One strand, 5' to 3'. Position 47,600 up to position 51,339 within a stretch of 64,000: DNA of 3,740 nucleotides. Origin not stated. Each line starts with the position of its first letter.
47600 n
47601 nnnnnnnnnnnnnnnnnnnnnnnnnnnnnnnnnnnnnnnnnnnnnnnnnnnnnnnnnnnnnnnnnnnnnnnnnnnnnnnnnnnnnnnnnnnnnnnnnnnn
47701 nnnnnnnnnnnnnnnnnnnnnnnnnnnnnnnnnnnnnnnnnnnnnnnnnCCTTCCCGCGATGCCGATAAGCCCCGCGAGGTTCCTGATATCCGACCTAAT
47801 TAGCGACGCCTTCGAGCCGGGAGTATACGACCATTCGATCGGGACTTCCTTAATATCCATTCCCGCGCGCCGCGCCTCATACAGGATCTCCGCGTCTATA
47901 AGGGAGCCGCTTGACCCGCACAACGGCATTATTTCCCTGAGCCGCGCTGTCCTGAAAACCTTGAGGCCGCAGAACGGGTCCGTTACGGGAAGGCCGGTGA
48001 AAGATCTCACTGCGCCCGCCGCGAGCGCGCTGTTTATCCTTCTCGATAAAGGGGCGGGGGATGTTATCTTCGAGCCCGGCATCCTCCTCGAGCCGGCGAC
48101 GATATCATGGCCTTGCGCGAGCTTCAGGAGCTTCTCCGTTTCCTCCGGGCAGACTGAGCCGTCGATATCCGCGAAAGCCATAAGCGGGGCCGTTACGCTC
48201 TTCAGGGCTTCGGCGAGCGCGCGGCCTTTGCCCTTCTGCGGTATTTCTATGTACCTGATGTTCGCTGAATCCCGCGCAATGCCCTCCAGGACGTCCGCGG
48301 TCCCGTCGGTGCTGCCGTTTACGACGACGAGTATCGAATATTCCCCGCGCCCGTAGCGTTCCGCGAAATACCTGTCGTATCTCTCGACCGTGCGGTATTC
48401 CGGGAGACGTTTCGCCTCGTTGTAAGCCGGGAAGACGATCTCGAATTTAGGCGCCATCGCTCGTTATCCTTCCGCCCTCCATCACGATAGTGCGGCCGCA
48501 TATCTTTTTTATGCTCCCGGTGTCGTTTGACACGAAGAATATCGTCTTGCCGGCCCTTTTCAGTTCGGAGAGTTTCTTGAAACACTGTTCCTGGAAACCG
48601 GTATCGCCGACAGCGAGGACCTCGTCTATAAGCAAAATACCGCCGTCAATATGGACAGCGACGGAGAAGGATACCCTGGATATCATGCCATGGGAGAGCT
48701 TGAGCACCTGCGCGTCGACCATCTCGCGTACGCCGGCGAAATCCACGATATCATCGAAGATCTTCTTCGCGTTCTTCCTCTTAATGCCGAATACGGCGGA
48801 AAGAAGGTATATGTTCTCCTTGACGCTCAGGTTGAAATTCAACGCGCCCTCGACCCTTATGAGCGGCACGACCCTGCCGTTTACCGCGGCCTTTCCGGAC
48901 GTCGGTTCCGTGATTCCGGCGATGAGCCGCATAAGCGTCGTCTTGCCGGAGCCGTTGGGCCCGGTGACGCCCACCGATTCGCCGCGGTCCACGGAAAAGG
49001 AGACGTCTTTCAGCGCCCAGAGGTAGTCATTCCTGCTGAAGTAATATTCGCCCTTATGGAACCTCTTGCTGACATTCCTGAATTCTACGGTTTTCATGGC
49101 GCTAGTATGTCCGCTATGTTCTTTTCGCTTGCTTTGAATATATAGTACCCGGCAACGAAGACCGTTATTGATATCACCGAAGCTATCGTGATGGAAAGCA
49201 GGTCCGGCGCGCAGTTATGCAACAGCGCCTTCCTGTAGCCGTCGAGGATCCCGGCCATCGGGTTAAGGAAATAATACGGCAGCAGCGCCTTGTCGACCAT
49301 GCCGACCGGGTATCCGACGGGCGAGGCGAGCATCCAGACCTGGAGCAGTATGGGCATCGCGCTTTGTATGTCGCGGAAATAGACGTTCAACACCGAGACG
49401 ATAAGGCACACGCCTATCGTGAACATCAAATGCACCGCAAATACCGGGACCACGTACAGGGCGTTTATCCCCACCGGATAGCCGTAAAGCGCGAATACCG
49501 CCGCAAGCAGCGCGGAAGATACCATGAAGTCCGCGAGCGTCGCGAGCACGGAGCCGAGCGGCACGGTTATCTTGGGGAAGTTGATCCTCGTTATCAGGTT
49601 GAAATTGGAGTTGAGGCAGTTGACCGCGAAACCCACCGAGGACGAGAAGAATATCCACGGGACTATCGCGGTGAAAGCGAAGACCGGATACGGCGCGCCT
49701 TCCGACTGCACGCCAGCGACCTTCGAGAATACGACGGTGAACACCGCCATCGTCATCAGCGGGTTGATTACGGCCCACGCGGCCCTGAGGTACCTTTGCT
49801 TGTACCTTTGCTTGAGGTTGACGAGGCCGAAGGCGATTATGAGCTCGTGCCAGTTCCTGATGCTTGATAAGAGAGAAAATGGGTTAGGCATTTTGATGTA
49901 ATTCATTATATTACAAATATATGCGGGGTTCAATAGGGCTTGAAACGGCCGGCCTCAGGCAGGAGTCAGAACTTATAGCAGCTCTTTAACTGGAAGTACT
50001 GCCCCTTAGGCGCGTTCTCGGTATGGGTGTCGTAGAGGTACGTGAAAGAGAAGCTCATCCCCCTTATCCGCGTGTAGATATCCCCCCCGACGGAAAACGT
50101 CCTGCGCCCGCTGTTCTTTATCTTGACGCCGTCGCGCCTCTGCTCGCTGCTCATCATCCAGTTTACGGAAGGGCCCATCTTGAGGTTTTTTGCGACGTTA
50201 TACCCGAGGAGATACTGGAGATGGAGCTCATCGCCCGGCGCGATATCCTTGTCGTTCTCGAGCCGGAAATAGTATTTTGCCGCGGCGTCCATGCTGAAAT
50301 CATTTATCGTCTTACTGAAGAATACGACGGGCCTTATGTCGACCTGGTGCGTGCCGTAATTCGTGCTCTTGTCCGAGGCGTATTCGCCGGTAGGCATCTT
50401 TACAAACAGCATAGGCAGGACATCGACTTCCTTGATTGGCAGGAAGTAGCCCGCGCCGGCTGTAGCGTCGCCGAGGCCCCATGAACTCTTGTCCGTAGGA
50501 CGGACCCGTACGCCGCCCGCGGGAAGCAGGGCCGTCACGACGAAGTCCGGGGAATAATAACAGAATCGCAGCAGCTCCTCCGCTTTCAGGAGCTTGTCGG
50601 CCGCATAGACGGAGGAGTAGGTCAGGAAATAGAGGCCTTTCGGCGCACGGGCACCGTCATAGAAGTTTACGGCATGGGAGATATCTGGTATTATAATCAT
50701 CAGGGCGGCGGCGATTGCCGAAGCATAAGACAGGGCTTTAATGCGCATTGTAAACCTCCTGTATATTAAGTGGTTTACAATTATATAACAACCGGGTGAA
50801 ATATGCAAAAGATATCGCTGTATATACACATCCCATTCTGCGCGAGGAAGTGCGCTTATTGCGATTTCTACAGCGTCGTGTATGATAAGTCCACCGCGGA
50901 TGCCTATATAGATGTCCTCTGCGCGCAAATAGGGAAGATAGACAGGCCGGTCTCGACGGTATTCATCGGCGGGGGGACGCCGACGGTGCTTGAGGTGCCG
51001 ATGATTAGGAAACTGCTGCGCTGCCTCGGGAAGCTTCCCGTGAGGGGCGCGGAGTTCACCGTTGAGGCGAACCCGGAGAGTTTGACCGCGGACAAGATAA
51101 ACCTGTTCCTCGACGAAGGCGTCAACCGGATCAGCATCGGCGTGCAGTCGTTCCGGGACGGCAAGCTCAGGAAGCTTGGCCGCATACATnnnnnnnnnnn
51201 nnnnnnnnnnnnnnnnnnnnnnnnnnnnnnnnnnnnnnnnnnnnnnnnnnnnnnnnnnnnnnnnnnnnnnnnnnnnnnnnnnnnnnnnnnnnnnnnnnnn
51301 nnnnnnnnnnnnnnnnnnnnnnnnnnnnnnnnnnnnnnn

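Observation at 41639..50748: Wzm/Wzt-type glycan locus with a radical SAM/SPASM enzyme and a GT2-GT-C fusion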

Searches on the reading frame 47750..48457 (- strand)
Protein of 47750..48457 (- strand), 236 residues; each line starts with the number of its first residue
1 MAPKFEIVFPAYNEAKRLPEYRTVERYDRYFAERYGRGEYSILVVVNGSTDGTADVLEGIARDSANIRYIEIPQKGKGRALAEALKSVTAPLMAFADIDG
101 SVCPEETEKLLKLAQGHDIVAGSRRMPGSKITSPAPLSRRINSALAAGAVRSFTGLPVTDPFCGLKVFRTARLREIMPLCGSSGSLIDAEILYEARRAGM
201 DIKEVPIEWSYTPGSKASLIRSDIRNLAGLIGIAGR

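Call 53: search_solved_structures(query=window:47750-48457:-, max_evalue=0.001)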
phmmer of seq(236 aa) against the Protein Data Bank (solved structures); distinct sequences matched with E-value up to 0.001: 6.
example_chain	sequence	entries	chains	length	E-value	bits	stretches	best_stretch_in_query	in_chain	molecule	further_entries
9hwj_A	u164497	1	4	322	4e-08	36.5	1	4-190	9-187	Undecaprenyl-phosphate 4-deoxy-4-formamido-L-arabinose transferase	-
9bhc_C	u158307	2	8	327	2.4e-06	30.7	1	4-198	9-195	Undecaprenyl-phosphate 4-deoxy-4-formamido-L-arabinose transferase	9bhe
8vxh_A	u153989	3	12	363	3.1e-06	30.3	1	4-198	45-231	Undecaprenyl-phosphate 4-deoxy-4-formamido-L-arabinose transferase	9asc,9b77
6yv7_B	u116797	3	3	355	2.2e-05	27.6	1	3-100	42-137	Glycosyl transferase, family 2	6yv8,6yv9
6yv7_A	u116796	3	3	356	2.2e-05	27.5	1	3-100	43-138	Glycosyl transferase, family 2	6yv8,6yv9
5mlz_A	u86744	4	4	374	2.3e-05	27.5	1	4-171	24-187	Dolichol monophosphate mannose synthase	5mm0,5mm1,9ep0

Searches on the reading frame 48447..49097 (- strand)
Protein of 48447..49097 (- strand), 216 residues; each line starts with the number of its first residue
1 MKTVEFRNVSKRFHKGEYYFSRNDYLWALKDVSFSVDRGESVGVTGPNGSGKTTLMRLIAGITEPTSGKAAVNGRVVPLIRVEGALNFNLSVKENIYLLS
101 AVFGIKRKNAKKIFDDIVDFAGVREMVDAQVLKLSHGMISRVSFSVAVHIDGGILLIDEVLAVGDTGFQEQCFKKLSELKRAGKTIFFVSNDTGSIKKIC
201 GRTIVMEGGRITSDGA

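Call 3: search_protein_families(library=pfam, proteins=[window:48447-49097:-], max_evalue=0.01)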
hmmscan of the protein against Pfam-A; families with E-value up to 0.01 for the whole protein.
window:48447-49097:- (216 aa): 7 families
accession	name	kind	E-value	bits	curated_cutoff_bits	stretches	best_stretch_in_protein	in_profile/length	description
PF00005.33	ABC_tran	-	7.2e-19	69.2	25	1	29-160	1-135/137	ABC transporter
PF13304.12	AAA_21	-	0.00043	20.9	27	1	43-62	3-22/304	AAA domain, putative AbiEii toxin, Type IV TA system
PF00004.35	AAA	-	0.00063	20.6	21.2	1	44-117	3-66/131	ATPase family associated with various cellular activities (AAA)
PF13555.12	AAA_29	-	0.0011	19.1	27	1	32-56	15-39/61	P-loop containing region of AAA domain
PF13191.12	AAA_16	-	0.0018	19.2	32.6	1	37-79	20-66/167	AAA ATPase domain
PF13476.12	AAA_23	-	0.0038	18.3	27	1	42-60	22-40/201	AAA domain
PF01637.24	ATPase_2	-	0.006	16.9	33.2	0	41-164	22-123/225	ATPase domain predominantly from Archaea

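Call 4: search_protein_families(library=ncbifam, proteins=[window:48447-49097:-], max_evalue=0.01)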
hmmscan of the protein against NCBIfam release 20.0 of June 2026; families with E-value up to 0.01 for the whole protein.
window:48447-49097:- (216 aa): 184 families (the best 25 are shown)
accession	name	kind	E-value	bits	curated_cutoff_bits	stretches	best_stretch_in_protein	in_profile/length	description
NF010065.0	PRK13545.1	equivalog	1.3e-49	169.3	538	1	22-212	33-222/549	teichoic acids export protein ATP-binding subunit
NF010066.0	PRK13546.1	equivalog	1.2e-43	149.4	320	1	20-212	31-222/264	teichoic acids export ABC transporter ATP-binding subunit TagH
NF050108.1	galactan_ABC_ATP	equivalog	3e-37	128.2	400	1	27-215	43-231/244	galactan export ABC transporter ATP-binding subunit Wzt/RfbE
TIGR01188.1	drrA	subfamily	1.8e-28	99.7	312.45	1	27-214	7-205/302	daunorubicin resistance ABC transporter, ATP-binding protein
NF010060.0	PRK13537.1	equivalog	1.3e-27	96.6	521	1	28-216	30-229/314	nodulation factor ABC transporter ATP-binding protein NodI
NF010059.0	PRK13536.1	equivalog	2.5e-26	92.2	549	1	29-215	59-256/342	nodulation factor ABC transporter ATP-binding protein NodI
TIGR04521.1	ECF_ATPase_2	equivalog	1.4e-25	89.9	330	2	7-77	4-69/279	energy-coupling factor transporter ATPase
TIGR01288.1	nodI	equivalog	8.1e-25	87.4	424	1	29-215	20-217/303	nodulation factor ABC transporter ATP-binding protein NodI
TIGR02769.1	nickel_nikE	equivalog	1.2e-23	84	332.55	2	4-80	3-78/265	nickel import ATP-binding protein NikE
NF007739.0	PRK10419.1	subfamily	7.5e-23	81.4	354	2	2-89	2-88/268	nickel ABC transporter ATP-binding protein NikE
NF033858.1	ABC2_perm_RbbA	equivalog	8.4e-23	80.2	1050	1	26-212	279-476/909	ribosome-associated ATPase/putative transporter RbbA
TIGR02673.1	FtsE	equivalog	1.8e-22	80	264.85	1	24-209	13-213/214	cell division ATP-binding protein FtsE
TIGR03265.1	PhnT2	equivalog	2.5e-22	79.6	457.7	1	26-214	17-216/353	putative 2-aminoethylphosphonate ABC transporter ATP-binding protein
NF040933.2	ABC_arch_GlcV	equivalog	3.5e-22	78.8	450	1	4-212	3-221/357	glucose ABC transporter ATP-binding protein GlcV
TIGR00968.1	3a0106s01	subfamily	7.7e-22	78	342.75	1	27-213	14-211/237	sulfate ABC transporter ATP-binding protein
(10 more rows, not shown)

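Call 71: search_protein_families(library=padloc, proteins=[window:48447-49097:-], max_evalue=0.001)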
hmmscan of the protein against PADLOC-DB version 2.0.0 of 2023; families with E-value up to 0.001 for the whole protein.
window:48447-49097:- (216 aa): 4 families
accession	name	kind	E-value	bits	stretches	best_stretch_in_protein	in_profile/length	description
PDLC04135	mad3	-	1.2e-18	65.8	2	28-61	12-44/374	mads_3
PDLC04140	mad8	-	8.1e-09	33.4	1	28-61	16-49/314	mads_8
PDLC02980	AriA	-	4.9e-05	21.4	1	43-62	3-22/304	-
PDLC04164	AriA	-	0.00072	17.2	0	25-67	13-55/253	-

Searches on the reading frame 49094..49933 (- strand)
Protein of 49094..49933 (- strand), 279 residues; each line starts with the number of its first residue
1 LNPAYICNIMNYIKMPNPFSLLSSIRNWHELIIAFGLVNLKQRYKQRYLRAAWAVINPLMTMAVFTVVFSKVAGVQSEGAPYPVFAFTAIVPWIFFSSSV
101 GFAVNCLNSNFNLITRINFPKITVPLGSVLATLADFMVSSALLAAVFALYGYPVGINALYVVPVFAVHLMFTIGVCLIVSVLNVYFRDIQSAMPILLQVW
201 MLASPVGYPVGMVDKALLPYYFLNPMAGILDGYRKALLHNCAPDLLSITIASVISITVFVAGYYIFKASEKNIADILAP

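Call 3: search_protein_families(library=pfam, proteins=[window:49094-49933:-], max_evalue=0.01)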
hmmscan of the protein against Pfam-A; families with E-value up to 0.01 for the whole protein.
window:49094-49933:- (279 aa): 1 family
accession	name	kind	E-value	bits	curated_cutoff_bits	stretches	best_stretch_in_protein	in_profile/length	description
PF01061.29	ABC2_membrane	-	1.5e-16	61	26.9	1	39-237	10-210/211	ABC-2 type transporter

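Call 4: search_protein_families(library=ncbifam, proteins=[window:49094-49933:-], max_evalue=0.01)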
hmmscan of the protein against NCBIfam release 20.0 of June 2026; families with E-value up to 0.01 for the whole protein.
window:49094-49933:- (279 aa): 2 families
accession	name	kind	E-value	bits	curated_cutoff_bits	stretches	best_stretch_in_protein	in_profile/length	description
NF050053.1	CapPschTportKpsM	equivalog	1.2e-11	45.1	300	1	30-265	3-246/257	capsule polysaccharide transporter KpsM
NF050109.1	galactan_ABC_perm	equivalog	2.6e-09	37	380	1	27-240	19-236/272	galactan export ABC transporter permease subunit Wzm/RfbD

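Call 71: search_protein_families(library=padloc, proteins=[window:49094-49933:-], max_evalue=0.001)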
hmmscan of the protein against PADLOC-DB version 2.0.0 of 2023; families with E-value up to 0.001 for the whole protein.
window:49094-49933:- (279 aa): 0 families

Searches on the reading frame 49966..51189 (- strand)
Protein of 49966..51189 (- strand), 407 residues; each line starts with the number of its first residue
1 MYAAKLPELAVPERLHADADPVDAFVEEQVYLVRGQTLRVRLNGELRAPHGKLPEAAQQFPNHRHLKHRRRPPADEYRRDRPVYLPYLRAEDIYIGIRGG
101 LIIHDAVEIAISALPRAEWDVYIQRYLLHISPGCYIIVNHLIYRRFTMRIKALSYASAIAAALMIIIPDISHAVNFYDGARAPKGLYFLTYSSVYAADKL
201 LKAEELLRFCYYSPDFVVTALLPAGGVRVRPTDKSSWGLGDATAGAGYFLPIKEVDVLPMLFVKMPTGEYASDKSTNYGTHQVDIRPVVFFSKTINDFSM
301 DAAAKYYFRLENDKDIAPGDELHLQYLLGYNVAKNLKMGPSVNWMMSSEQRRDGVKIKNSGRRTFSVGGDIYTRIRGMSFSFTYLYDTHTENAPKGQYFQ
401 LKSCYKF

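Call 3: search_protein_families(library=pfam, proteins=[window:49966-51189:-], max_evalue=0.01)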
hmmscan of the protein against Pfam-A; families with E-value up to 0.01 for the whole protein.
window:49966-51189:- (407 aa): 1 family
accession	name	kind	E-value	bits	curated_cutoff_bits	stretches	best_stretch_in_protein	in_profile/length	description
PF13557.12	Phenol_MetA_deg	-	3e-19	70.5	22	1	215-401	39-240/242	Putative MetA-pathway of phenol degradation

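Call 4: search_protein_families(library=ncbifam, proteins=[window:49966-51189:-], max_evalue=0.01)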
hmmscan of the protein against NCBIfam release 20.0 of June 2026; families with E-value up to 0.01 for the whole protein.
window:49966-51189:- (407 aa): 0 families
